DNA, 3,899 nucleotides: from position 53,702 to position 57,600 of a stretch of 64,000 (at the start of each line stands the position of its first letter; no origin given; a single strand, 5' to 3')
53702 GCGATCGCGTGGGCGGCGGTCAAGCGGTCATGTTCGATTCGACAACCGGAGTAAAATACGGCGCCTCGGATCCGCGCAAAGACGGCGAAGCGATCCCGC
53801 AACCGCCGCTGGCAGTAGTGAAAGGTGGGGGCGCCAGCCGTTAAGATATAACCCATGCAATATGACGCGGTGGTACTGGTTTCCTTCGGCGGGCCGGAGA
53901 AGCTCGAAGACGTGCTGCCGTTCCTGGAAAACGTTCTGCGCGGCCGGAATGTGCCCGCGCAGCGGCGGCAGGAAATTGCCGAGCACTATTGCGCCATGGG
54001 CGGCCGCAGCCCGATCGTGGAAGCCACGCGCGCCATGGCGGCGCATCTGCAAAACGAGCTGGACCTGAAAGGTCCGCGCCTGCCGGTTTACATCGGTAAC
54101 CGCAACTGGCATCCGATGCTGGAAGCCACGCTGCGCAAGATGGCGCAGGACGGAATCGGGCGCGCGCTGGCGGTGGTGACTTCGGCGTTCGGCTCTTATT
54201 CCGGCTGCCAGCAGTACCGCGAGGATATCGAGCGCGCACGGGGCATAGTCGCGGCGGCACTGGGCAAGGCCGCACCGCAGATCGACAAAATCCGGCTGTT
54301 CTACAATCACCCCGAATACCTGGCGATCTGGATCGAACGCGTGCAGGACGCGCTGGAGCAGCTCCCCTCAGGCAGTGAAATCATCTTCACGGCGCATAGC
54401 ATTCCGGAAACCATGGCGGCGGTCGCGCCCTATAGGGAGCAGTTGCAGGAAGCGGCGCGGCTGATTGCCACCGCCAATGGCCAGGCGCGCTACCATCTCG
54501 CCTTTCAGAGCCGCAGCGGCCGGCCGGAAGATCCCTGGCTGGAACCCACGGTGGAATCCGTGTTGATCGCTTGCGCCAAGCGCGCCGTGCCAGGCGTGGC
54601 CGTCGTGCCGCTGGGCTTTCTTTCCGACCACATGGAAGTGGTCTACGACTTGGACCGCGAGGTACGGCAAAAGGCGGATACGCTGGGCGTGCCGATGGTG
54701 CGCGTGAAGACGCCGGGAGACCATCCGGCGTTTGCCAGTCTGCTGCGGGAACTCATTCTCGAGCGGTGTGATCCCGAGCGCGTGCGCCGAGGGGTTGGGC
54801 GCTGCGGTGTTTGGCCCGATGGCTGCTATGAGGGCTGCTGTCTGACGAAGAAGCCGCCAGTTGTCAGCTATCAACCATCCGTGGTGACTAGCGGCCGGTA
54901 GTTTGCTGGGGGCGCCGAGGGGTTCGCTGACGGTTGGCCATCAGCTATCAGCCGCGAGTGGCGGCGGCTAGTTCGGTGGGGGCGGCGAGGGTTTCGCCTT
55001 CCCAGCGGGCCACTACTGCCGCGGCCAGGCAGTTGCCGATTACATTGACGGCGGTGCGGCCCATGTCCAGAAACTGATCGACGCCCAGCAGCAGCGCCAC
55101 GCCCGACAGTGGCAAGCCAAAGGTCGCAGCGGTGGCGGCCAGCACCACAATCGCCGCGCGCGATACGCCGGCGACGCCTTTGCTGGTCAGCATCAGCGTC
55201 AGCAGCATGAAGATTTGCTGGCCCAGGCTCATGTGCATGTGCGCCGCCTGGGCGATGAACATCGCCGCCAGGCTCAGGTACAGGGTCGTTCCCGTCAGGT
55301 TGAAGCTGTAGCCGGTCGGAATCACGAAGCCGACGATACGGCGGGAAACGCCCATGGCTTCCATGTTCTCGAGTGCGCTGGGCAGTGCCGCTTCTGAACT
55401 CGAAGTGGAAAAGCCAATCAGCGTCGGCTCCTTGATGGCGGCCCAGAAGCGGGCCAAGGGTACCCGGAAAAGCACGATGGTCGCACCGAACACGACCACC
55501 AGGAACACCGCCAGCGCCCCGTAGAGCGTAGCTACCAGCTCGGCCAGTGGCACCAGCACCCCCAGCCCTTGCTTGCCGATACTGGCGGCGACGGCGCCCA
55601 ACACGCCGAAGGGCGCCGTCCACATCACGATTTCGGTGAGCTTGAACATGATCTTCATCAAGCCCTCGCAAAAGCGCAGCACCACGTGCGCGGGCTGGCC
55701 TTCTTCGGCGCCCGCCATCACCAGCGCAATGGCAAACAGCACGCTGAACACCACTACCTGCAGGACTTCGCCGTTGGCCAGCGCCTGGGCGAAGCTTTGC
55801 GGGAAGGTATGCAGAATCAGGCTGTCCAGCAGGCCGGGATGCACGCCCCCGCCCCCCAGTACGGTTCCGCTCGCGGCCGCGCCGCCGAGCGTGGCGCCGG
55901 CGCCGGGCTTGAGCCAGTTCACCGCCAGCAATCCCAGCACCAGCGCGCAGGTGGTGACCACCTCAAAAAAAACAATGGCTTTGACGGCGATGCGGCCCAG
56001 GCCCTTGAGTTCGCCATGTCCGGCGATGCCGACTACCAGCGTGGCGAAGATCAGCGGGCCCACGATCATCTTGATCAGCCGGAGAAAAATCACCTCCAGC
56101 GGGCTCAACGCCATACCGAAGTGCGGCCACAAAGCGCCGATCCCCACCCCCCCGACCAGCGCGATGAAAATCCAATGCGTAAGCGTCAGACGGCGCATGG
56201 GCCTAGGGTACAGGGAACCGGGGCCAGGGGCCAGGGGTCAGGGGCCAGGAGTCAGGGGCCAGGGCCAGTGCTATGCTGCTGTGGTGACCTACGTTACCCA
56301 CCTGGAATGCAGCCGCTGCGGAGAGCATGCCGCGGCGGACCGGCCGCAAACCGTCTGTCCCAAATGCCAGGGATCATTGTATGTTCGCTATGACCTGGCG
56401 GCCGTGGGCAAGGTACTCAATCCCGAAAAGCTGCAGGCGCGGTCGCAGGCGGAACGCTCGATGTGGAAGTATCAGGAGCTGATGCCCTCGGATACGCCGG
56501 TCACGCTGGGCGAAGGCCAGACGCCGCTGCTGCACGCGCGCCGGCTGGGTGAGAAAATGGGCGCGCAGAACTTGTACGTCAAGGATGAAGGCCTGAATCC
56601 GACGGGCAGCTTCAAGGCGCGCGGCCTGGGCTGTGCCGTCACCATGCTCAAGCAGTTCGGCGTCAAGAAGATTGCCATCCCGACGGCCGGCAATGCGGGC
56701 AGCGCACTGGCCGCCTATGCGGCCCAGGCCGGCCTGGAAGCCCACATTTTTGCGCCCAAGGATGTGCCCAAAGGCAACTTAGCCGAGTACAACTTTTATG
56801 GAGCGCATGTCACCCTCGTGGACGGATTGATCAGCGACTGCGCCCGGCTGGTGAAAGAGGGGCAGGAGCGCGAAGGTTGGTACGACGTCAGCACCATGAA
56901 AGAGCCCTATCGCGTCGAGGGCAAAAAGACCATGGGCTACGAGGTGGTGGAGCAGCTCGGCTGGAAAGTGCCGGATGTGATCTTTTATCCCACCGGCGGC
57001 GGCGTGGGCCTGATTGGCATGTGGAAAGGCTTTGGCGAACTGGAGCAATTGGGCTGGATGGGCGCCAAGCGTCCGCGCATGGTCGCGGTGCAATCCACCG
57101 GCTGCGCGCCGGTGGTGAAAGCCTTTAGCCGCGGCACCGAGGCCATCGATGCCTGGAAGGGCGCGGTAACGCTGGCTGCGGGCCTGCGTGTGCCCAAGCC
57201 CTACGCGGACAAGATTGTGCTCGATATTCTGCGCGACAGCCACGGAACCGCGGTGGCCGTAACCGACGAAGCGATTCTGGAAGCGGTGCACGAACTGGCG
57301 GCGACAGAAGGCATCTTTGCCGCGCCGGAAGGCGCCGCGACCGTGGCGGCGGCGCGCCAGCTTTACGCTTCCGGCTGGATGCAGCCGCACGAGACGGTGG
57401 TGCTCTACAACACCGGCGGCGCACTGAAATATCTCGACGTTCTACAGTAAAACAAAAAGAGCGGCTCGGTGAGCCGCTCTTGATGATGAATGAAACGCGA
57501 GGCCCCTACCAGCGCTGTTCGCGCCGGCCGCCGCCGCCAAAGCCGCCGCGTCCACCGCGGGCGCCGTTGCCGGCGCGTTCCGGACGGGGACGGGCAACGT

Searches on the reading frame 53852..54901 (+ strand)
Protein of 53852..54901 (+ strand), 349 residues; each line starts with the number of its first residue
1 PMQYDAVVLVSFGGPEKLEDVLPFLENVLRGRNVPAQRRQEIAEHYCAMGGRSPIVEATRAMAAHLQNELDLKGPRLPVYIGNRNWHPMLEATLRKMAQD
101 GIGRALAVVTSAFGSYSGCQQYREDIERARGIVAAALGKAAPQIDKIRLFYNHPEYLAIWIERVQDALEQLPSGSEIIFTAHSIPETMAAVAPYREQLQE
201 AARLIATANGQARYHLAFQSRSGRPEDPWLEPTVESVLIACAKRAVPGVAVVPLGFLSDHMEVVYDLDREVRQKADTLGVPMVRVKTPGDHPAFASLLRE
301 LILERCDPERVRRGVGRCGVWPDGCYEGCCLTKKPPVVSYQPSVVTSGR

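Call 97: search_protein_families(library=pfam, proteins=[window:53852-54901:+], max_evalue=0.001)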
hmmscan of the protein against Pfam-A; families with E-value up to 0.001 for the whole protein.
window:53852-54901:+ (349 aa): 1 family
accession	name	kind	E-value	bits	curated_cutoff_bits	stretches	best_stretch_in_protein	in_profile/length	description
PF00762.24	Ferrochelatase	-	1.4e-82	277.6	27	1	5-304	2-315/317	Ferrochelatase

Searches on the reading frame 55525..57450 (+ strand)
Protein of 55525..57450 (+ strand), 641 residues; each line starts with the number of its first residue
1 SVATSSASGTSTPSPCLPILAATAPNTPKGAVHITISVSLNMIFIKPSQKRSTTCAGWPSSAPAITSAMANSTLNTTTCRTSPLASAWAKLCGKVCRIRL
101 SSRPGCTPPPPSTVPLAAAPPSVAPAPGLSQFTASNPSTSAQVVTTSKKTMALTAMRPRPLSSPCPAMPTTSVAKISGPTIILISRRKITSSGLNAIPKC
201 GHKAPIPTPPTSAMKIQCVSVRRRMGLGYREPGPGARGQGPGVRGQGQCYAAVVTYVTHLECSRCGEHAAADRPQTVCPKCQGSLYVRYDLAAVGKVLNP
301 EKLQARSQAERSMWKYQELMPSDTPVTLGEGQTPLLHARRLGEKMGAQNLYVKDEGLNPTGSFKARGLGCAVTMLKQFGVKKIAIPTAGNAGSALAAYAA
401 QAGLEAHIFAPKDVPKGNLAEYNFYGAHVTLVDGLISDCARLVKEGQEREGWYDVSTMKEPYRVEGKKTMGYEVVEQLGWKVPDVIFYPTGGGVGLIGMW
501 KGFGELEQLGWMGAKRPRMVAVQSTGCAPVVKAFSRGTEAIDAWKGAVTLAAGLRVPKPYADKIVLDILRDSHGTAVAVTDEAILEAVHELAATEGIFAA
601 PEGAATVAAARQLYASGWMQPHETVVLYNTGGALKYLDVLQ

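Call 67: search_protein_families(library=pfam, proteins=[window:55525-57450:+], max_evalue=0.001)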
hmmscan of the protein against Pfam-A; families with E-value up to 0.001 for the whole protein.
window:55525-57450:+ (641 aa): 1 family
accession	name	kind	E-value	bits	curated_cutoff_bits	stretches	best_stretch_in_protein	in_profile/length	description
PF00291.31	PALP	-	2.5e-79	267.1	35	1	326-631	1-295/295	Pyridoxal-phosphate dependent enzyme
